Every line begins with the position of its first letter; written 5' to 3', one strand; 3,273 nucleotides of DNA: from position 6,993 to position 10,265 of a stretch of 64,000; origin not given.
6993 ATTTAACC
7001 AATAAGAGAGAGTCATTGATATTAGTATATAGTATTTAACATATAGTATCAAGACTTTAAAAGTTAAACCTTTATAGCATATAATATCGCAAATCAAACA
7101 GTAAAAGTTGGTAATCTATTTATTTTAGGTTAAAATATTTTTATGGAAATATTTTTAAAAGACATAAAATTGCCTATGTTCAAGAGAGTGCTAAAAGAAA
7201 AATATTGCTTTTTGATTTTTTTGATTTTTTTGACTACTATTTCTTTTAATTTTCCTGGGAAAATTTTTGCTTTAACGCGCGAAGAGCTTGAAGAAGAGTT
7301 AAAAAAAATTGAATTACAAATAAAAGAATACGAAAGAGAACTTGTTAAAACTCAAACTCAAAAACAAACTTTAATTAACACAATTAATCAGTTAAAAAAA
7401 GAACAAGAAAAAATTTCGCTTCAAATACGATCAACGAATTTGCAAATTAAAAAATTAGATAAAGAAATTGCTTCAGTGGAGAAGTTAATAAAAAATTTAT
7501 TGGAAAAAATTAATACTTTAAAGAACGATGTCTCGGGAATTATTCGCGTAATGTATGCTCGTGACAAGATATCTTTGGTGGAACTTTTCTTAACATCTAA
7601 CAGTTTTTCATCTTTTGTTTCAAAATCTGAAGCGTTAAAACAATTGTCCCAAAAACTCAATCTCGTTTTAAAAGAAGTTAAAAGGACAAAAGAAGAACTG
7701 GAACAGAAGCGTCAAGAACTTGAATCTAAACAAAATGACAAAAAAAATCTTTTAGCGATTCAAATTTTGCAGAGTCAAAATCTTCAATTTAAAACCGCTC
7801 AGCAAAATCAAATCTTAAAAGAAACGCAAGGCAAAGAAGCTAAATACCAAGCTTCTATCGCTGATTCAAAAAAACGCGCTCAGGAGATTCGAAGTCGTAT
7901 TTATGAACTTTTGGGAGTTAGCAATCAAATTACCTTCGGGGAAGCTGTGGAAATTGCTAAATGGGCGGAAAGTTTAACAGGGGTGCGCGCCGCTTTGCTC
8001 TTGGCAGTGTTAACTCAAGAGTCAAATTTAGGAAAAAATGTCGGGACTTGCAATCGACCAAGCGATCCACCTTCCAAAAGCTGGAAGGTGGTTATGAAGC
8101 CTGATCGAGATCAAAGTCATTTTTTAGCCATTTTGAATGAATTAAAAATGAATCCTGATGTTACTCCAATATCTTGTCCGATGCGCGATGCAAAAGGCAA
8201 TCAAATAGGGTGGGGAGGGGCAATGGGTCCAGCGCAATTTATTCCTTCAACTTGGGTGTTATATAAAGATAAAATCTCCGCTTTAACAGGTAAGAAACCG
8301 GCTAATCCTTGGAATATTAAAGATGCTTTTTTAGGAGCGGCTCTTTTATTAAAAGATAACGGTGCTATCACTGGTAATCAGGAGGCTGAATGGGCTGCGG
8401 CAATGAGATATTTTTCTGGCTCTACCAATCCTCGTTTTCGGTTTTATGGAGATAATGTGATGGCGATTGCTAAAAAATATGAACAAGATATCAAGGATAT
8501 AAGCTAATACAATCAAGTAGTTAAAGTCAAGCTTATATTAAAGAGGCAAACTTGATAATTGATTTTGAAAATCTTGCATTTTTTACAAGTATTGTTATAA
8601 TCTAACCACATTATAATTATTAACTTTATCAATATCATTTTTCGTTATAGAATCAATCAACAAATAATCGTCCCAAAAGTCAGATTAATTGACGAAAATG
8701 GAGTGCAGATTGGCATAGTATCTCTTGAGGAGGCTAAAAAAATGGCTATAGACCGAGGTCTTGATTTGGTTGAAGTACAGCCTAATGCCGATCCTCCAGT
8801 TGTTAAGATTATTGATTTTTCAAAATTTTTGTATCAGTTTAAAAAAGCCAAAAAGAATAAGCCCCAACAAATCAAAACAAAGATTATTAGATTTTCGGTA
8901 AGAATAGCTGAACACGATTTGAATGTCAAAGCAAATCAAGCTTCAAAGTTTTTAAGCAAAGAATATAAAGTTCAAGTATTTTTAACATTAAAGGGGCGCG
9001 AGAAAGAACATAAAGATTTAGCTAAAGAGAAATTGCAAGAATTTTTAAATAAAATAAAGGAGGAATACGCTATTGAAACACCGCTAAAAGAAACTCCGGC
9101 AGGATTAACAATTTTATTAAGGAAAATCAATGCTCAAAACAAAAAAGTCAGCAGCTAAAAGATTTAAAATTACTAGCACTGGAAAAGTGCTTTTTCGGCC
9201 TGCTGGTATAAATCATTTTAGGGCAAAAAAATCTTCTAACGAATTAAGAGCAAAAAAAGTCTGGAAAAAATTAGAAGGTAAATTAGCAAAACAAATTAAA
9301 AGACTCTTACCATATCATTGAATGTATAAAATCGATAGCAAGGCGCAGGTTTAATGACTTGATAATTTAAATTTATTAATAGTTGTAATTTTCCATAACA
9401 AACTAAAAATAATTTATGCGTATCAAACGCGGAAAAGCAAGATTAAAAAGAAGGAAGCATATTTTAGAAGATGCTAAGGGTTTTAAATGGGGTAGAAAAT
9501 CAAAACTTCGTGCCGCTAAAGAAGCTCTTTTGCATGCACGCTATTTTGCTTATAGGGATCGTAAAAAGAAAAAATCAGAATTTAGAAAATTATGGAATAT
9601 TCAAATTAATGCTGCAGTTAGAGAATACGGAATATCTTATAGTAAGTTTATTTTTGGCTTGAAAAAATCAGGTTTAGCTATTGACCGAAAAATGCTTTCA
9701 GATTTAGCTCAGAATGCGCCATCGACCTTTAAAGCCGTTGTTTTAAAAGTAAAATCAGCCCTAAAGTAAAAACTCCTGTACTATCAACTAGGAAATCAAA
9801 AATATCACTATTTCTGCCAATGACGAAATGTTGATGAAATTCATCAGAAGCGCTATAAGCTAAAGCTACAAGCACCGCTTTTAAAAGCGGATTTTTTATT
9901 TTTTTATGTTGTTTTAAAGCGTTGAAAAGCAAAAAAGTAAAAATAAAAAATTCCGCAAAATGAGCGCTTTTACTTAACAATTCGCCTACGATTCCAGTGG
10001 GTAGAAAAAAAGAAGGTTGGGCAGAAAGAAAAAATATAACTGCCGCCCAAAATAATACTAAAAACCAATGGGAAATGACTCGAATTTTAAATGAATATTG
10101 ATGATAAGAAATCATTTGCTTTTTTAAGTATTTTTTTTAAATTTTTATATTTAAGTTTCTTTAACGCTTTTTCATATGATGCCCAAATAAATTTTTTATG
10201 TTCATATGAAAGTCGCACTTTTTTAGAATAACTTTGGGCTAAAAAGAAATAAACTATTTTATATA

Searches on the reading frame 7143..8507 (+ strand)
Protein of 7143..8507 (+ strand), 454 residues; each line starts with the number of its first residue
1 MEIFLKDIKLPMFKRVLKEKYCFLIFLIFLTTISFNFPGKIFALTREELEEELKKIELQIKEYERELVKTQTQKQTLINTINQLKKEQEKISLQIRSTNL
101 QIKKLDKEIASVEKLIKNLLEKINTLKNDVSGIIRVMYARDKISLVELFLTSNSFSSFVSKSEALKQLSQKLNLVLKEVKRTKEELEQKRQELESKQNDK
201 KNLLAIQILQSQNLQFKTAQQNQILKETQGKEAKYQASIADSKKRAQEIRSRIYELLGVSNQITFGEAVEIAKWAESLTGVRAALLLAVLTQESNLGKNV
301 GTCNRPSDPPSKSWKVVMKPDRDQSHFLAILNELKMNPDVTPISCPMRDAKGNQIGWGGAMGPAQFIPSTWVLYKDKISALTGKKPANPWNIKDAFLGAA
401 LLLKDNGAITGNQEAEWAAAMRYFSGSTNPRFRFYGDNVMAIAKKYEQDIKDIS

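Call 68: search_protein_families(library=pfam, proteins=[window:7143-8507:+], max_evalue=0.0001)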
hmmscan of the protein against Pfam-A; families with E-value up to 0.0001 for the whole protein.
window:7143-8507:+ (454 aa): 3 families
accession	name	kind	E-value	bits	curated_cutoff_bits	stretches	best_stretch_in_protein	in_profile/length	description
PF13406.11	SLT_2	-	5.7e-07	29.5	24.3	1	267-413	72-206/292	Transglycosylase SLT domain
PF12329.13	TMF_DNA_bd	-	4.3e-05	23.8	35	1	80-130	13-63/74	TATA element modulatory factor 1 DNA binding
PF11932.13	DUF3450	-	6.5e-05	22.8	32.6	1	43-119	15-91/241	Protein of unknown function (DUF3450)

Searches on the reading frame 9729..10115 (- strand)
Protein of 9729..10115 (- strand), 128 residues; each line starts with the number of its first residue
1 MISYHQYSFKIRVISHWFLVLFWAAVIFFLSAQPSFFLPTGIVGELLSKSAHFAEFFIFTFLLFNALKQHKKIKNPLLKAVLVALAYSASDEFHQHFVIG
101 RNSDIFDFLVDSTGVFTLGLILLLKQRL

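Call 68: search_protein_families(library=pfam, proteins=[window:9729-10115:-], max_evalue=0.0001)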
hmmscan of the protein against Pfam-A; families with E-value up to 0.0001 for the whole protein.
window:9729-10115:- (128 aa): 1 family
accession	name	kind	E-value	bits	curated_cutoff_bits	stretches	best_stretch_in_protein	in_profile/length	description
PF04892.17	VanZ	-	1.2e-13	52.2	30.1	1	17-122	2-122/126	VanZ like family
